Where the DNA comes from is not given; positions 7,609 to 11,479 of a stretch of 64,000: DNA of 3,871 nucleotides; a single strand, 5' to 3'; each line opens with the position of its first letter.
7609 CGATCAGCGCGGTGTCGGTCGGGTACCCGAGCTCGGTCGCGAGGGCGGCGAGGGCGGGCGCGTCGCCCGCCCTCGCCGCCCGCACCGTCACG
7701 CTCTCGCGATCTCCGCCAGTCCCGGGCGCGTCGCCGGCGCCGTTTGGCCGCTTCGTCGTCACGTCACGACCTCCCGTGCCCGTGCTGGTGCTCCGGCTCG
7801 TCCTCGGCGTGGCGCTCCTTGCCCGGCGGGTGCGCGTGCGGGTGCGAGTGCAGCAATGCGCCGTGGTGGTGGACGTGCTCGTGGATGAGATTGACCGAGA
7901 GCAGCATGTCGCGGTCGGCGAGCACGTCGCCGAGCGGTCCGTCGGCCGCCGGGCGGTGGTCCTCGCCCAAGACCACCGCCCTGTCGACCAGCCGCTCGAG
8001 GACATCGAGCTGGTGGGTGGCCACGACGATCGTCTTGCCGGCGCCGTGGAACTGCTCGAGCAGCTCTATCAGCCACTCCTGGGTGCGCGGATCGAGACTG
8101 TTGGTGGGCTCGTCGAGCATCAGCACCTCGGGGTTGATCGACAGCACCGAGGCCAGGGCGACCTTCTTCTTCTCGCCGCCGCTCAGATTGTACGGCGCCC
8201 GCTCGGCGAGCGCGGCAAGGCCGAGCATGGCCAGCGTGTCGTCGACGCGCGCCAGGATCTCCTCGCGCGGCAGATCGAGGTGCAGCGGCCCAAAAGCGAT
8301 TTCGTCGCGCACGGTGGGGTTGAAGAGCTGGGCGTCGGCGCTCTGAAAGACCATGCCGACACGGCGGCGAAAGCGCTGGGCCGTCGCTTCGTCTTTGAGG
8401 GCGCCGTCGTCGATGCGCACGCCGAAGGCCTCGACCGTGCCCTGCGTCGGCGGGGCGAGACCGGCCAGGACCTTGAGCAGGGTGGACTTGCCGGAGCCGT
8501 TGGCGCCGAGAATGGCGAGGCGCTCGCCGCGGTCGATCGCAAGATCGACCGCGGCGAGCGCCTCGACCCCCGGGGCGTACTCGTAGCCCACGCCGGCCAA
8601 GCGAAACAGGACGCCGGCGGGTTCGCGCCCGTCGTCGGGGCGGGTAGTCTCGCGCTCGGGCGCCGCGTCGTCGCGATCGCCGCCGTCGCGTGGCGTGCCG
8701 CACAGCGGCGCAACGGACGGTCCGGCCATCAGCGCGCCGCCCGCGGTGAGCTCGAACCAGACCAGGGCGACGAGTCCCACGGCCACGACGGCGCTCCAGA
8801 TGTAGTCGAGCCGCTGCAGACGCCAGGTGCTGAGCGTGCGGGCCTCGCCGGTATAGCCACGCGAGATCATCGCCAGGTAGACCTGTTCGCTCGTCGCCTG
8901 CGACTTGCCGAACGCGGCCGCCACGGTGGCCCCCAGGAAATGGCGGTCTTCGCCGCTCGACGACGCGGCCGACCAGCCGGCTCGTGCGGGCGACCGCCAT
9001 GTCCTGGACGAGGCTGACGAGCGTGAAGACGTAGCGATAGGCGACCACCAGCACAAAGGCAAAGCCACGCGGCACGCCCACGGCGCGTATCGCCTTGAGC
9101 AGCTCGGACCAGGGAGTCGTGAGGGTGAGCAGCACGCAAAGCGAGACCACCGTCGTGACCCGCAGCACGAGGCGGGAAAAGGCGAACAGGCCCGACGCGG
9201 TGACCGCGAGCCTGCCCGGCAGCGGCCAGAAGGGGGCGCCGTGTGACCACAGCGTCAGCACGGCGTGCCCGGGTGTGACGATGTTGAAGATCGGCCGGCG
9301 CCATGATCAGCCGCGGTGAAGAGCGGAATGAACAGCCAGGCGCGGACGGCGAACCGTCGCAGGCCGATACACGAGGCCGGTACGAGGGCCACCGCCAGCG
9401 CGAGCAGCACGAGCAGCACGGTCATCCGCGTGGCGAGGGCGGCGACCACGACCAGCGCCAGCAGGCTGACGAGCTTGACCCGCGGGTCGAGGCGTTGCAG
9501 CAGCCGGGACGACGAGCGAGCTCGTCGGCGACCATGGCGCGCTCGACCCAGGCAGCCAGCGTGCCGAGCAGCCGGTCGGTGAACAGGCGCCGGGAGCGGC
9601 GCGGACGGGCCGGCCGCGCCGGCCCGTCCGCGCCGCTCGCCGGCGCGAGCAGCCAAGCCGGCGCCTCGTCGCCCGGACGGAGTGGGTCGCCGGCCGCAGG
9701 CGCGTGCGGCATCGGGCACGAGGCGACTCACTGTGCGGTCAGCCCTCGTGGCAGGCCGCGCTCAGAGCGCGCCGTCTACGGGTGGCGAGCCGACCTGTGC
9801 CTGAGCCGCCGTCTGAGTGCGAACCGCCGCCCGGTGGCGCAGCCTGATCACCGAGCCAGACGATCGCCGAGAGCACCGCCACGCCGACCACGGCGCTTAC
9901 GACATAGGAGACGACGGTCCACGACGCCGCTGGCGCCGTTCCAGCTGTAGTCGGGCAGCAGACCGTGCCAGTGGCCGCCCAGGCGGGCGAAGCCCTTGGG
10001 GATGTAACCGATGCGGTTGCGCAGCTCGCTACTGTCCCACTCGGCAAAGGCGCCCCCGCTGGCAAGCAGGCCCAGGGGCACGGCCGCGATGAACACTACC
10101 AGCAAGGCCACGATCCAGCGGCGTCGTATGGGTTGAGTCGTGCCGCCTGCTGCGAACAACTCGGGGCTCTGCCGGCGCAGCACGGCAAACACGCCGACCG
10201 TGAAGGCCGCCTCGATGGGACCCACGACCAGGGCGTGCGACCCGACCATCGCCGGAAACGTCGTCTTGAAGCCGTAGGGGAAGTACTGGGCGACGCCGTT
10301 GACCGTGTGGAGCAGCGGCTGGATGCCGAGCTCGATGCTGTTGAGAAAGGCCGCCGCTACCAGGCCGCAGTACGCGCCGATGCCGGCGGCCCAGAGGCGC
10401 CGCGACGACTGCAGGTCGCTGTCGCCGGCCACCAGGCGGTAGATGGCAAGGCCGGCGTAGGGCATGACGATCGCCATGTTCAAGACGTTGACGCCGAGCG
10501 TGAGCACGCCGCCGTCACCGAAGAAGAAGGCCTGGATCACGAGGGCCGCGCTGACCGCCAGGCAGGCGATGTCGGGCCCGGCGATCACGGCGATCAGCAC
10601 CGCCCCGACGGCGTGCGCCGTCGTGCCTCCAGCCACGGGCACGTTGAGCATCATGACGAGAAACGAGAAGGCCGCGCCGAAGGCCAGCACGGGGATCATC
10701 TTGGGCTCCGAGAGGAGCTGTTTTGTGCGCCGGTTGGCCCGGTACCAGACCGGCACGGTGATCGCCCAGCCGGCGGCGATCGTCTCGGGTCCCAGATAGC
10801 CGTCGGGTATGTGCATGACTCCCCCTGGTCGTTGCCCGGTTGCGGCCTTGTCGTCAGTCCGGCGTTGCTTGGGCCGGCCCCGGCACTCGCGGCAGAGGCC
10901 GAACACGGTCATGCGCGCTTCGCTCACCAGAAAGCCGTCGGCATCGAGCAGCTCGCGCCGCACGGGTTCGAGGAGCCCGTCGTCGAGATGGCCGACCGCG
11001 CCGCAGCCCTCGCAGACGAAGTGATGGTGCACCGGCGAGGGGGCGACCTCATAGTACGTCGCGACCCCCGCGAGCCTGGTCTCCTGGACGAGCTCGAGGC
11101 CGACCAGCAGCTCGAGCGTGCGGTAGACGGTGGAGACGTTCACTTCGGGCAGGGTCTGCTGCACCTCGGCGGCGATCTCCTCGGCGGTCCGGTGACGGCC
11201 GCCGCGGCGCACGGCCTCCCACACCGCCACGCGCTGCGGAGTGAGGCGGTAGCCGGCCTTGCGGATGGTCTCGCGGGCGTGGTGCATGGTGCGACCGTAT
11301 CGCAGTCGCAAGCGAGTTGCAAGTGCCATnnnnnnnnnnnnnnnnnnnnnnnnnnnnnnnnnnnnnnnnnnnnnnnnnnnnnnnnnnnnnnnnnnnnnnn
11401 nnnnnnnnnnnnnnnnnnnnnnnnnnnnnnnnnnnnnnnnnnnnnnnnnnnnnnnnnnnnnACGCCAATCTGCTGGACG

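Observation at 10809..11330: Nur-box-like operator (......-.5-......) at the head of a Fur-family regulator plus nikM(N)QO operon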

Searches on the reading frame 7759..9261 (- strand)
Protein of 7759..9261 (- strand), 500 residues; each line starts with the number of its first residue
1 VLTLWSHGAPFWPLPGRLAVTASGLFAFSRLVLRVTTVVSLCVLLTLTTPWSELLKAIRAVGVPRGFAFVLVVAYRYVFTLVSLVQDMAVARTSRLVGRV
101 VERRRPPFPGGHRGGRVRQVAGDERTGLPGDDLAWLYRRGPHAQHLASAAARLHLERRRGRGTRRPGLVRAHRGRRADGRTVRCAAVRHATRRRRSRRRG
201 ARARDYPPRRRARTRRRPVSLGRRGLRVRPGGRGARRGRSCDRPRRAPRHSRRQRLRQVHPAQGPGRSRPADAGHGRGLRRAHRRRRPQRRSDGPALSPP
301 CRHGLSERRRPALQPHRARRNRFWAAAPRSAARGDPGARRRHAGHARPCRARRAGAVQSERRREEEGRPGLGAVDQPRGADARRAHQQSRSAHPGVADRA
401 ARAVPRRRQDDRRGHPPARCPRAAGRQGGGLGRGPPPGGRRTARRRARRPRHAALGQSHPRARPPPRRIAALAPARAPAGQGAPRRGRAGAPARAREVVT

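Call 6: search_protein_families(library=pfam, proteins=[window:7759-9261:-, window:7764-9068:-], max_evalue=0.01)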
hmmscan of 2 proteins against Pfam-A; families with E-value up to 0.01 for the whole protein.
window:7759-9261:- (500 aa): 1 family
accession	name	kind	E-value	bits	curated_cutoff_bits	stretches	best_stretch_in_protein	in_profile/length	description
PF02361.21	CbiQ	-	1.9e-16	60.8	25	1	9-98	80-169/216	Cobalt transport protein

window:7764-9068:- (434 aa): 6 families
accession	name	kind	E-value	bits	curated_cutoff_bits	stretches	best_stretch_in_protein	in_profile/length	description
PF00005.33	ABC_tran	-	2.2e-32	113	25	1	173-323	3-137/137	ABC transporter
PF13304.12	AAA_21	-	3.7e-17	63.8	27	2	289-354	232-300/304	AAA domain, putative AbiEii toxin, Type IV TA system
PF02463.25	SMC_N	-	6.5e-07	29.4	40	1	294-358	136-203/220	RecF/RecN/SMC N terminal domain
PF13555.12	AAA_29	-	0.00056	20.1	27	1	176-198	17-39/61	P-loop containing region of AAA domain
PF13175.12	AAA_15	-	0.0048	17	32.1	0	185-202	27-44/374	AAA ATPase domain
PF02361.21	CbiQ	-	0.005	17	25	1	45-76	181-212/216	Cobalt transport protein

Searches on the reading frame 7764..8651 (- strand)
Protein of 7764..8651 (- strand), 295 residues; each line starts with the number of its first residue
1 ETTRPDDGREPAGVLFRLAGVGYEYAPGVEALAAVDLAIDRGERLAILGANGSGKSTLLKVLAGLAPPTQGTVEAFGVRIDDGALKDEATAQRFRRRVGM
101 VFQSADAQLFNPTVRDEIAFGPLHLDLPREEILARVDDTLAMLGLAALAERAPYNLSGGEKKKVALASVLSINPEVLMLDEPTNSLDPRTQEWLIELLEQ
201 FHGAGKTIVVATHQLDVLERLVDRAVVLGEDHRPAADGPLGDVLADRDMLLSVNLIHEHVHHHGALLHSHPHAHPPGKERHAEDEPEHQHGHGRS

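Call 22: search_protein_families(library=ncbifam, proteins=[window:7764-8651:-], max_evalue=0.001)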
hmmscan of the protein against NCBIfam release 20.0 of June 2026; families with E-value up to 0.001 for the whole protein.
window:7764-8651:- (295 aa): 192 families (the best 25 are shown)
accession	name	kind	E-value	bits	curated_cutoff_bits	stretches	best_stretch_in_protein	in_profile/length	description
TIGR04521.1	ECF_ATPase_2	equivalog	2.8e-64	216.9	330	1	20-258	5-247/279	energy-coupling factor transporter ATPase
TIGR04520.1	ECF_ATPase_1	equivalog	7.4e-57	192.8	315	1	19-256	4-236/269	energy-coupling factor transporter ATPase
TIGR01166.1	cbiO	subfamily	8e-57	191.8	211.8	1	25-217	1-189/190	cobalt ABC transporter, ATP-binding protein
NF010171.0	PRK13652.1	equivalog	2.8e-55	187.4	476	1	21-255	9-237/277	cobalt transporter ATP-binding subunit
NF010157.0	PRK13636.1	equivalog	6.8e-55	186.2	463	1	16-265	6-251/285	cobalt transporter ATP-binding subunit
NF010155.0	PRK13634.1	equivalog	3.6e-51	174.2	413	1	30-255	21-245/290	energy-coupling factor ABC transporter ATP-binding protein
NF010170.0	PRK13651.1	equivalog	4.1e-50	170.5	432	1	29-259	20-268/308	cobalt transporter ATP-binding subunit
NF010158.0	PRK13637.1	equivalog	6.8e-49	166.5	390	1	30-256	21-245/287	energy-coupling factor transporter ATPase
NF010156.0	PRK13635.1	equivalog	1.8e-46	158.5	392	1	17-251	7-235/279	energy-coupling factor ABC transporter ATP-binding protein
TIGR02673.1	FtsE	equivalog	3e-45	154.5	264.85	1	17-229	3-211/214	cell division ATP-binding protein FtsE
TIGR03375.1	type_I_sec_LssB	subfamily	3.3e-42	144.7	693.1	1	17-245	467-690/696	type I secretion system permease/ATPase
NF010166.0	PRK13646.1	equivalog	5.3e-42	144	458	1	28-230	15-221/286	energy-coupling factor transporter ATPase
NF010153.0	PRK13631.1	equivalog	9.6e-41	139.8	463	1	29-253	39-273/320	cobalt transporter ATP-binding subunit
TIGR00968.1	3a0106s01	subfamily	1e-37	129.9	342.75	1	29-230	13-206/237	sulfate ABC transporter ATP-binding protein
TIGR03608.1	L_ocin_972_ABC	subfamily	1.8e-37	128.8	254.85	1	31-220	13-199/206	putative bacteriocin export ABC transporter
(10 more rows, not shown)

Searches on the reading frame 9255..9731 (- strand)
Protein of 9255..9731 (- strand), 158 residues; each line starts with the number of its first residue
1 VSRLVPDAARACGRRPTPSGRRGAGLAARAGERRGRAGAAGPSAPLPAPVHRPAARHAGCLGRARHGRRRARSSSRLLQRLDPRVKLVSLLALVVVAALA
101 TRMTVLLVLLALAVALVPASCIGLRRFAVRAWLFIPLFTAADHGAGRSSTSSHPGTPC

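Call 6: search_protein_families(library=pfam, proteins=[window:9255-9731:-], max_evalue=0.01)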
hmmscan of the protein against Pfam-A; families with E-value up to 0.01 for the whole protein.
window:9255-9731:- (158 aa): 1 family
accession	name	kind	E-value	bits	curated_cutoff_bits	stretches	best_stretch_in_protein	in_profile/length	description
PF02361.21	CbiQ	-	0.0037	17.4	25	1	75-134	2-63/216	Cobalt transport protein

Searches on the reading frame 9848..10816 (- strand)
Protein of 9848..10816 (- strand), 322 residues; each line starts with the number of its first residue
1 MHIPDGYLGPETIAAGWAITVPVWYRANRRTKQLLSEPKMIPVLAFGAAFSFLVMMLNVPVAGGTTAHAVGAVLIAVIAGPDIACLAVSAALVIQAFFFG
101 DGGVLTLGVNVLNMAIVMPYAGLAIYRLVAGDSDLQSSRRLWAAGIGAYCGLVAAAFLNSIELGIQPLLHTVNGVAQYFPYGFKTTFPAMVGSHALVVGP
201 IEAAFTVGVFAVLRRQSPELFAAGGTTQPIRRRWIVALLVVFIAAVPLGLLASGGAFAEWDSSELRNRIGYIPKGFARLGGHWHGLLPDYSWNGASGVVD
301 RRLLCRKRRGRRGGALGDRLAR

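Call 22: search_protein_families(library=ncbifam, proteins=[window:9848-10816:-], max_evalue=0.001)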
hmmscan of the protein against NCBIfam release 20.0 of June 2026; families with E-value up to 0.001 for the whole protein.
window:9848-10816:- (322 aa): 11 families
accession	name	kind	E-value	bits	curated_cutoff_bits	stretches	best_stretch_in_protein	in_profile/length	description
NF005598.0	PRK07331.1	equivalog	3.5e-101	338.8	401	1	1-295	1-291/323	cobalt transporter CbiM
NF008873.0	PRK11909.1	equivalog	1e-77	261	225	1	1-221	1-218/230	cobalt transporter CbiM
NF004902.0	PRK06265.1-1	equivalog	3.7e-31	108.5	219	1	1-223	1-205/213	cobalt transporter CbiM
NF006184.0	PRK08319.1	equivalog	3.5e-25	88.9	180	1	1-222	1-213/224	energy-coupling factor ABC transporter permease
TIGR00123.1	cbiM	equivalog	1.8e-21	77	184.15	1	1-145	1-145/214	cobalt ECF transporter S component CbiM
NF004905.0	PRK06265.1-5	equivalog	4.1e-13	49.9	173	1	1-223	1-199/205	cobalt transporter CbiM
NF004909.0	PRK06265.2-5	equivalog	5.4e-13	49.5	172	1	1-117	1-110/196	cobalt transporter CbiM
NF004907.0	PRK06265.2-2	subfamily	9.5e-12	44.9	200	1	1-222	21-218/221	cobalt transporter CbiM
NF004906.0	PRK06265.2-1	equivalog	1.7e-10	41.2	205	1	1-221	1-209/212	cobalt transporter CbiM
NF004908.0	PRK06265.2-3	equivalog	3.1e-09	37.1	205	1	1-223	1-199/211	cobalt transporter CbiM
NF004903.0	PRK06265.1-3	equivalog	4.3e-09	36.1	193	1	1-222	2-199/211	cobalt transporter CbiM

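Call 31: search_solved_structures(query=window:9900-10816:-, max_evalue=0.001, show_alignments=1)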
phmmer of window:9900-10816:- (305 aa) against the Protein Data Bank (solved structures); distinct sequences matched with E-value up to 0.001: 3.
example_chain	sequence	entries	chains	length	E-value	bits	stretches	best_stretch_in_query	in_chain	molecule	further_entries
4m58_A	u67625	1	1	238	6e-53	183.3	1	1-215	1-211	Cobalamin biosynthesis protein CbiM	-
4m5b_A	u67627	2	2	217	2.1e-52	181.5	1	1-208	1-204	Cobalamin biosynthesis protein CbiM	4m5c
5x3x_M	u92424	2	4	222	5.7e-15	58.6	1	1-165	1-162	Cobalt transport protein CbiM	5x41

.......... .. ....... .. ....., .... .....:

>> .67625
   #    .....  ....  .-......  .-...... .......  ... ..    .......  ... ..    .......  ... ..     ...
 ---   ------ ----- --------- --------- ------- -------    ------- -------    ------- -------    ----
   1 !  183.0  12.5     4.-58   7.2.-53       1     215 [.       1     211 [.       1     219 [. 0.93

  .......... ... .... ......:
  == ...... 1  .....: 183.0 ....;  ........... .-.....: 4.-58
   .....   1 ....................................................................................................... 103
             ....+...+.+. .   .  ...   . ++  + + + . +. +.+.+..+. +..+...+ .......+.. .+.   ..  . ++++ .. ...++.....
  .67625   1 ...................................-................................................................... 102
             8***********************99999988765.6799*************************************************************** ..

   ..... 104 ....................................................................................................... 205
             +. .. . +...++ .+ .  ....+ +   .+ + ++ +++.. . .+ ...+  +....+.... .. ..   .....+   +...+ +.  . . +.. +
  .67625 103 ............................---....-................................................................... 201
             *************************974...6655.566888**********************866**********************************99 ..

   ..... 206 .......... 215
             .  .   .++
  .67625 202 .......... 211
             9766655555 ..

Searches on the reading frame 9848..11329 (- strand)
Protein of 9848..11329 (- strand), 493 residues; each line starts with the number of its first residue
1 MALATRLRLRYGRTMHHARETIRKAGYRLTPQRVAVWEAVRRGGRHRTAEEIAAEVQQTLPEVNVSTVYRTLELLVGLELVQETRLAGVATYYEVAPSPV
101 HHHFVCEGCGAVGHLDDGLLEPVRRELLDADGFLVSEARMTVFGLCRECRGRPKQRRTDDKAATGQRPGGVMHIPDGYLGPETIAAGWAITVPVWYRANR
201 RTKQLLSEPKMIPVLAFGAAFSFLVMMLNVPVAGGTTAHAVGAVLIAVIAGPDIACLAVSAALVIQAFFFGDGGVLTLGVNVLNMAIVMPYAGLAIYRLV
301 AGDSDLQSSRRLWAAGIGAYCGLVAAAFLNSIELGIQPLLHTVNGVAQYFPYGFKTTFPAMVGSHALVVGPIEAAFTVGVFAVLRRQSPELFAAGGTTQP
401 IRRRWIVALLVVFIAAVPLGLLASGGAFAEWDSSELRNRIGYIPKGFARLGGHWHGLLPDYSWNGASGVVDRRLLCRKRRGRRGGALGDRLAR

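Call 6: search_protein_families(library=pfam, proteins=[window:9848-11329:-], max_evalue=0.01)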
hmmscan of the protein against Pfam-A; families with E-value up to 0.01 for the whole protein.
window:9848-11329:- (493 aa): 5 families
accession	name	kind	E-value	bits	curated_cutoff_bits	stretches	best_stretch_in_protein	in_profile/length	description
PF01891.21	CbiM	-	2.7e-53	181.3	23.1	1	173-391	1-205/205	Cobalt uptake substrate-specific transmembrane region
PF01475.25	FUR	-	1.7e-24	86.7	23.1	1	24-142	1-120/121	Ferric uptake regulator family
PF12840.13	HTH_20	-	0.0056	17.1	27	0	33-81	6-48/51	Helix-turn-helix domain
PF13190.11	PDGLE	-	0.0063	16.8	27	0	403-468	2-74/102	PDGLE domain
PF08100.18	Dimerisation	-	0.0073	16.5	25.6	0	36-92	30-81/93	O-methyltransferase dimerisation domain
